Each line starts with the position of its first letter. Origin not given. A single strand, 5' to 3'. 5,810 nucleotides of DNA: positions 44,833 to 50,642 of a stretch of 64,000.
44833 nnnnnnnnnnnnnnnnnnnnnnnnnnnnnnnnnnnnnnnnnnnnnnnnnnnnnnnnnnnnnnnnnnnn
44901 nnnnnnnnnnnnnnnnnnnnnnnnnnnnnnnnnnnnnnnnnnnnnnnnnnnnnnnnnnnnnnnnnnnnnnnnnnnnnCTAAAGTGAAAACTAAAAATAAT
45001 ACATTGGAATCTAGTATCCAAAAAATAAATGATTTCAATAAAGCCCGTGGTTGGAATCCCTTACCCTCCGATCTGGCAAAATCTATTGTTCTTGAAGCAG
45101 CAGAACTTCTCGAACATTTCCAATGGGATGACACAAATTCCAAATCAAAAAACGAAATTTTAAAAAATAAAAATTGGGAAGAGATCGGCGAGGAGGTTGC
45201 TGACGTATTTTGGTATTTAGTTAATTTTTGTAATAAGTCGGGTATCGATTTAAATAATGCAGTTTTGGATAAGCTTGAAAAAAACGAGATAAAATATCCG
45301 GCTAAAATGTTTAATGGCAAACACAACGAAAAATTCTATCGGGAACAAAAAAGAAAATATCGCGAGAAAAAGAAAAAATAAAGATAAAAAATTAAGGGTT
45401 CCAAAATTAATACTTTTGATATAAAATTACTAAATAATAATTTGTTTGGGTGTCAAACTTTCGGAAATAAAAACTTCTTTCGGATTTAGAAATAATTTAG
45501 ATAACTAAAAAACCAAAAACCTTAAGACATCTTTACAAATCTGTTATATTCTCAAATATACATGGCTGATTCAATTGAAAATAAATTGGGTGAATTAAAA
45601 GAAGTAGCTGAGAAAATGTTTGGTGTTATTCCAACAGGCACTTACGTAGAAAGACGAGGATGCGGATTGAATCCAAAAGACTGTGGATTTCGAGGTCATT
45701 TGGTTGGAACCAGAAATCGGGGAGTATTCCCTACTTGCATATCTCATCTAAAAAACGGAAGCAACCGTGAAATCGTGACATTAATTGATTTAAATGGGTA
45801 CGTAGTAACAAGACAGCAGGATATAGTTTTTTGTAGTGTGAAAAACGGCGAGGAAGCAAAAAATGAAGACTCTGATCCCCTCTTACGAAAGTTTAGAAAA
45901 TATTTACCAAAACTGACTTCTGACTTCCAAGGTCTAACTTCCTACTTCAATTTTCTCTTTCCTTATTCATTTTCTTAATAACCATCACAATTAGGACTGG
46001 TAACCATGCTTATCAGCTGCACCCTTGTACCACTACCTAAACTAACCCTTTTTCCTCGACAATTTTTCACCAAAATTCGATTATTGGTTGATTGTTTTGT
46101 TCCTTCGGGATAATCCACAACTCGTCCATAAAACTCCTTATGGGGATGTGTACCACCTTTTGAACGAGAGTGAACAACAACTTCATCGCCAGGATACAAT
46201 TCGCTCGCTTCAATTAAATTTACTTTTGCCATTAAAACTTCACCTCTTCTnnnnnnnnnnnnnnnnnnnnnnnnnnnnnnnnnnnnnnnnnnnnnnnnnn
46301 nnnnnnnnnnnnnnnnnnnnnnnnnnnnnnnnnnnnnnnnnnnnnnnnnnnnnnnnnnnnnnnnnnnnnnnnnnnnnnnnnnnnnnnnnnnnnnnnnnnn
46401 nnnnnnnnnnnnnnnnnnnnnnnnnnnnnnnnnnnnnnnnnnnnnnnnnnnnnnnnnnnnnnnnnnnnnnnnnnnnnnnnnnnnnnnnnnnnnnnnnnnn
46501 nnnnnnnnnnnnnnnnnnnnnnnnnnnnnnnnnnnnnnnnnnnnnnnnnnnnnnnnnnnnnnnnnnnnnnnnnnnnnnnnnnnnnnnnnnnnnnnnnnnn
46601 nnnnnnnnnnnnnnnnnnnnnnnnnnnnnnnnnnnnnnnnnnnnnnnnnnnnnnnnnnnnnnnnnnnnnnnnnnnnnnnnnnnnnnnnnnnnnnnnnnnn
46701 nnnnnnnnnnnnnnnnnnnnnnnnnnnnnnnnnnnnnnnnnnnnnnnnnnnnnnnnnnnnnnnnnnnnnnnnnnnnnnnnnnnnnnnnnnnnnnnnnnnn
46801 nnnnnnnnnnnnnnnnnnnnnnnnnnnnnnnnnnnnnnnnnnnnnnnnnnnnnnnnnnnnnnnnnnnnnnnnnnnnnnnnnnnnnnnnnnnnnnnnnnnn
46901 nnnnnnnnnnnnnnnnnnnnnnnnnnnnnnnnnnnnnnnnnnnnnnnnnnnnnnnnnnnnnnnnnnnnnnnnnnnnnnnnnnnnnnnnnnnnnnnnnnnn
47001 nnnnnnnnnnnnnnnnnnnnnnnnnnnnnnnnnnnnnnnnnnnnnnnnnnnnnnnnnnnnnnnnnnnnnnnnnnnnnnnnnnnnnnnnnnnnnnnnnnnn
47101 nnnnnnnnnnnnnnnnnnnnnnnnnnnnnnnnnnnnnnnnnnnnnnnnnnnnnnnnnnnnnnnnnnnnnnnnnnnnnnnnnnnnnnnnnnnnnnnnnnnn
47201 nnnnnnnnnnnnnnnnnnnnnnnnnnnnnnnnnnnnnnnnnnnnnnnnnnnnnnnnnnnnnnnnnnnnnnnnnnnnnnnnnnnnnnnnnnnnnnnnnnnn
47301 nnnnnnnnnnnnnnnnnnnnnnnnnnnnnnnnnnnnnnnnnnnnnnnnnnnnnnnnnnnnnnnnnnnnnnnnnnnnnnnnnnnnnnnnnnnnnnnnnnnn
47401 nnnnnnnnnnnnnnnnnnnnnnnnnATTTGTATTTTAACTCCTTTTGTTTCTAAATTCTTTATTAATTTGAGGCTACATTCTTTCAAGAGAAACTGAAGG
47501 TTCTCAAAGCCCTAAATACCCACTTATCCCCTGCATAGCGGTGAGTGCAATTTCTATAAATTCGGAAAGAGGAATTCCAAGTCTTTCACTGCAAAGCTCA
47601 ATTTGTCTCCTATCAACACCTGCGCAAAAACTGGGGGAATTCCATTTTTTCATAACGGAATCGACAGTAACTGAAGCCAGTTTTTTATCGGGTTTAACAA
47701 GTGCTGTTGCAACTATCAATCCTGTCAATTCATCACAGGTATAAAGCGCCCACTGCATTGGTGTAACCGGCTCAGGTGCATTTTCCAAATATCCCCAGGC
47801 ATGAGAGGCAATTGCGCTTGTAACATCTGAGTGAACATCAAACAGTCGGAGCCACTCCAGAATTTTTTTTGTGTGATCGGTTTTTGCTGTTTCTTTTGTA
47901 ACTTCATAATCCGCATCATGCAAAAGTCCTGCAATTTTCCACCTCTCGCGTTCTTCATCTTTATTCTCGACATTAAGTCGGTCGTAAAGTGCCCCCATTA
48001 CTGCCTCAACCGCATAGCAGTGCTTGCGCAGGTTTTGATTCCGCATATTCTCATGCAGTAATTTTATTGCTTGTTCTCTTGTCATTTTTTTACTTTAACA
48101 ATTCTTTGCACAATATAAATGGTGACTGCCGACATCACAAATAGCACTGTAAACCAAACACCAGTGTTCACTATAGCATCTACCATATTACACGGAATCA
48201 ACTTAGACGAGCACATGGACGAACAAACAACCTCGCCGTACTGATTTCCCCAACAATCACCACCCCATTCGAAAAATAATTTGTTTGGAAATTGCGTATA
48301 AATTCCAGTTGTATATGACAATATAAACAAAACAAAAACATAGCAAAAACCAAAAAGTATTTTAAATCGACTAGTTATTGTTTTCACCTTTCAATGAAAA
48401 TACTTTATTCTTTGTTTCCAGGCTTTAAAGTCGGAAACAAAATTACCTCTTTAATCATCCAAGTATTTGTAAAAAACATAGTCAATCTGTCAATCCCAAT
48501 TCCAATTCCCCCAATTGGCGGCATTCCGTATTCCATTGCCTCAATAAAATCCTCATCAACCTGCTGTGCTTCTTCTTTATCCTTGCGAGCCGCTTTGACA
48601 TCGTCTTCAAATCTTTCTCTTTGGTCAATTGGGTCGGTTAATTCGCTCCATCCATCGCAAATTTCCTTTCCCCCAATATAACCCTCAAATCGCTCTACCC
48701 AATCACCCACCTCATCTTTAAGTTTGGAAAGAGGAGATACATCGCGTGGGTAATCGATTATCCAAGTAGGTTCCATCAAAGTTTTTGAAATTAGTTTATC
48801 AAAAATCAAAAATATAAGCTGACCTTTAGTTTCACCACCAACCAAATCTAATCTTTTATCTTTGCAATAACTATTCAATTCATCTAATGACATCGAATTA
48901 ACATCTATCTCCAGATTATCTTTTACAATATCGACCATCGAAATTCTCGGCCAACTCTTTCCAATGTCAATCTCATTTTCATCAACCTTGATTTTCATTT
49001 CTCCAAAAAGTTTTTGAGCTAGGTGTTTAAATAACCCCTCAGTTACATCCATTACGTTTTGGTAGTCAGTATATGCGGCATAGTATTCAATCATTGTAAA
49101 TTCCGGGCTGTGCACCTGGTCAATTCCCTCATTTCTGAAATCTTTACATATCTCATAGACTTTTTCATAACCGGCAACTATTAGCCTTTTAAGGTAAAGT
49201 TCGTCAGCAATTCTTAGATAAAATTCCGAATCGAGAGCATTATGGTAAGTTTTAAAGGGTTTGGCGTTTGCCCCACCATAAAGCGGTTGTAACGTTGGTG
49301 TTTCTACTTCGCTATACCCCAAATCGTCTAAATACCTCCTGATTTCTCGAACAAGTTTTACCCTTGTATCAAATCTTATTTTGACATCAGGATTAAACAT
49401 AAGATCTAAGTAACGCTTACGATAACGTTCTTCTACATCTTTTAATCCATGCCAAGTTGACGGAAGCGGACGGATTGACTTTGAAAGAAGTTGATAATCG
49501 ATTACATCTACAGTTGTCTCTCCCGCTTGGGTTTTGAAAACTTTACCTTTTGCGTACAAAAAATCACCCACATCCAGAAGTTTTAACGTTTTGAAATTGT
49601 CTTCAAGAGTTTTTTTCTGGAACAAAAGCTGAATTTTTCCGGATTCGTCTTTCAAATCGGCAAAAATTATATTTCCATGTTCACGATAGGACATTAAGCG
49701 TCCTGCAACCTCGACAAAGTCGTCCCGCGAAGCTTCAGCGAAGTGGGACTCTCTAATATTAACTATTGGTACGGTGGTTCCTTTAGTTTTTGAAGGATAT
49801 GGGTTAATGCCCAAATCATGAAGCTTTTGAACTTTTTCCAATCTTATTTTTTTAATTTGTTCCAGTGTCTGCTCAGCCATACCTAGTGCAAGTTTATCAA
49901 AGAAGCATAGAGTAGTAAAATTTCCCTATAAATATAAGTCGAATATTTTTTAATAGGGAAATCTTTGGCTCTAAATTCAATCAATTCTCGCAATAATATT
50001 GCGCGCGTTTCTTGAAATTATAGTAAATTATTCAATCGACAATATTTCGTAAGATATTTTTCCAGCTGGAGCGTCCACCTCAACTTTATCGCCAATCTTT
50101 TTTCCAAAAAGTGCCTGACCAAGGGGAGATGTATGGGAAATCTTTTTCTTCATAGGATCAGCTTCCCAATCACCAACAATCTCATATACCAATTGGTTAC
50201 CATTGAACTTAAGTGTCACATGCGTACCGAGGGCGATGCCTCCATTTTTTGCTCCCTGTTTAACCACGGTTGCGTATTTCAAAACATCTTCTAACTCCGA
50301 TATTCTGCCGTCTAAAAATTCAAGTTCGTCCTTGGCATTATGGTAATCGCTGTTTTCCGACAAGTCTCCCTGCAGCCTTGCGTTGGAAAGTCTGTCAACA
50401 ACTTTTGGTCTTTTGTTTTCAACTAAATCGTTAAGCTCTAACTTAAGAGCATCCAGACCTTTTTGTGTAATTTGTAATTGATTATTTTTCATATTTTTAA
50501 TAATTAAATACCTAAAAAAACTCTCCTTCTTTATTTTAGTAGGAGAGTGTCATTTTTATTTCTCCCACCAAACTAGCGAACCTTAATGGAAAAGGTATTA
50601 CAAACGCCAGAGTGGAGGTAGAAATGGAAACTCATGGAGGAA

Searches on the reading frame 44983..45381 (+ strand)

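Call 67: search_protein_families(library=pfam, proteins=[window:44983-45381:+], max_evalue=0.01)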
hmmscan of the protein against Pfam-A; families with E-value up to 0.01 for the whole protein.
window:44983-45381:+ (132 aa): 2 families
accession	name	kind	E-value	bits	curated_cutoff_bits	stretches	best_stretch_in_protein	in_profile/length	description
PF12643.12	MazG-like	-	3.3e-12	46.9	27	1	34-117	2-80/85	MazG-like family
PF03819.22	MazG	-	9e-06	26.3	22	1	33-105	8-70/74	MazG nucleotide pyrophosphohydrolase domain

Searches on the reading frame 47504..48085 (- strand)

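Call 67: search_protein_families(library=pfam, proteins=[window:47504-48085:-], max_evalue=0.01)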
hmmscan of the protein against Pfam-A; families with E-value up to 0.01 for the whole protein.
window:47504-48085:- (193 aa): 1 family
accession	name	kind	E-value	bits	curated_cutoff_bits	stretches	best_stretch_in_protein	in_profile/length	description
PF01966.28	HD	-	6e-06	27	22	1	21-96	3-86/116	HD domain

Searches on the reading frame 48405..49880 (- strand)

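Call 24: search_protein_families(library=pfam, proteins=[window:48405-49880:-])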
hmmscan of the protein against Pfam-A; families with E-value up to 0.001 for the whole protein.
window:48405-49880:- (491 aa): 3 families
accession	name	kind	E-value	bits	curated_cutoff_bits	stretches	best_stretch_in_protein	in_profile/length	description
PF00152.25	tRNA-synt_2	-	1.2e-83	281.2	25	1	149-485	2-307/308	tRNA synthetases class II (D, K and N)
PF01336.31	tRNA_anti-codon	-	1.6e-16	60.4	27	1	56-132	1-68/75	OB-fold nucleic acid binding domain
PF01409.25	tRNA-synt_2d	-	8.5e-06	25.9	19.8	0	244-301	108-164/246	tRNA synthetases class II core domain (F)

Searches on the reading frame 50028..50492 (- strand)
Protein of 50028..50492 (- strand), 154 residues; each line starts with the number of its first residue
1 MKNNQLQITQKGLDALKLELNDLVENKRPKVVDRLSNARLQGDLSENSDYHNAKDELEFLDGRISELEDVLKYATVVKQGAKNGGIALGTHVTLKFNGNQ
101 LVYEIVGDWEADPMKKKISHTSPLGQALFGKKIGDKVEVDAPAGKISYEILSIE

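Call 24: search_protein_families(library=pfam, proteins=[window:50028-50492:-])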
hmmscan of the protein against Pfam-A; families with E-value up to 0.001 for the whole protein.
window:50028-50492:- (154 aa): 2 families
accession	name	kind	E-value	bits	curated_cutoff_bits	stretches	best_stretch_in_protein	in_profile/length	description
PF01272.25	GreA_GreB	-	1.6e-25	89.3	26.9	1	83-154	3-76/77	Transcription elongation factor, GreA/GreB, C-term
PF03449.20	GreA_GreB_N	-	2.9e-24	85.5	24.5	1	7-76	2-71/71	Transcription elongation factor, N-terminal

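Call 25: find_encoding_contigs(protein=window:50028-50492:-, flank=3000, max_places=10)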
Protein window:50028-50492:- (154 aa): 23 contigs read that carry it; 10 places shown.
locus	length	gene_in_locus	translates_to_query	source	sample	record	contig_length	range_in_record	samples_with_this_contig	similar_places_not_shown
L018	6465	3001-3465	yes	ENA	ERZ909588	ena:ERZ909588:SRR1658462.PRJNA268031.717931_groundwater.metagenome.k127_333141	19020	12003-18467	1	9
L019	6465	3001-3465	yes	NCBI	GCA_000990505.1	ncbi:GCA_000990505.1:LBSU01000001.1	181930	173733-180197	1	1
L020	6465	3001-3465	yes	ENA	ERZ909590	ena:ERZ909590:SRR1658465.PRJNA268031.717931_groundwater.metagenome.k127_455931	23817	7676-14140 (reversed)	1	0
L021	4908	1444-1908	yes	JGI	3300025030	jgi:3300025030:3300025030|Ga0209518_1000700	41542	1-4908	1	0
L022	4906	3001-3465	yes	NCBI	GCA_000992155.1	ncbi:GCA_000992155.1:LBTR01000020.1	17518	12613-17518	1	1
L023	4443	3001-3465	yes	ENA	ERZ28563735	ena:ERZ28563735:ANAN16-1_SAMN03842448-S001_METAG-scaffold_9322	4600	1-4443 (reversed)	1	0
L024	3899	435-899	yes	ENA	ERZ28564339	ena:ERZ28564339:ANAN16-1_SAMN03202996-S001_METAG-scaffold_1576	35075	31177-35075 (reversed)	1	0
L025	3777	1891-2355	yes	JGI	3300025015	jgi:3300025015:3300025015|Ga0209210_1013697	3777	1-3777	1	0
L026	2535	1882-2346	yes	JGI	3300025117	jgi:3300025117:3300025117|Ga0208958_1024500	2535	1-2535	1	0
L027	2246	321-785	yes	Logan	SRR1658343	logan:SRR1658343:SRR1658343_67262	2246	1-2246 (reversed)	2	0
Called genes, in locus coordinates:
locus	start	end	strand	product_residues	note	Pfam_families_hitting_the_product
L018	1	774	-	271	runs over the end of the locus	-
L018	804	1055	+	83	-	-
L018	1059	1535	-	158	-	PF03073:TspO_MBR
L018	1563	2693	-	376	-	PF03816:LytR_cpsA_psr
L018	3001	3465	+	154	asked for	PF03449:GreA_GreB_N, PF01272:GreA_GreB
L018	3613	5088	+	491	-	PF01336:tRNA_anti-codon, PF00152:tRNA-synt_2, PF01409:tRNA-synt_2d (faint)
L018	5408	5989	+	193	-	PF01966:HD (weak)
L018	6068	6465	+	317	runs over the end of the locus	?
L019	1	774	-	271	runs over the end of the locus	-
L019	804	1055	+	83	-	-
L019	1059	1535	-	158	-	PF03073:TspO_MBR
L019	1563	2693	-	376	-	PF03816:LytR_cpsA_psr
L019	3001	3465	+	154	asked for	PF03449:GreA_GreB_N, PF01272:GreA_GreB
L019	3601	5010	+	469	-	PF01336:tRNA_anti-codon, PF00152:tRNA-synt_2, PF01409:tRNA-synt_2d (faint)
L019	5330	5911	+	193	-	PF01966:HD (weak)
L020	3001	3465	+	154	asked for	PF03449:GreA_GreB_N, PF01272:GreA_GreB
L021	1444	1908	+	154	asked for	PF03449:GreA_GreB_N, PF01272:GreA_GreB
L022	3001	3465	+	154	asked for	PF03449:GreA_GreB_N, PF01272:GreA_GreB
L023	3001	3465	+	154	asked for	PF03449:GreA_GreB_N, PF01272:GreA_GreB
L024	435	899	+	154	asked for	PF03449:GreA_GreB_N, PF01272:GreA_GreB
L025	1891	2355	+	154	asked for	PF03449:GreA_GreB_N, PF01272:GreA_GreB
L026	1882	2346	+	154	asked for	PF03449:GreA_GreB_N, PF01272:GreA_GreB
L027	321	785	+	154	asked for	PF03449:GreA_GreB_N, PF01272:GreA_GreB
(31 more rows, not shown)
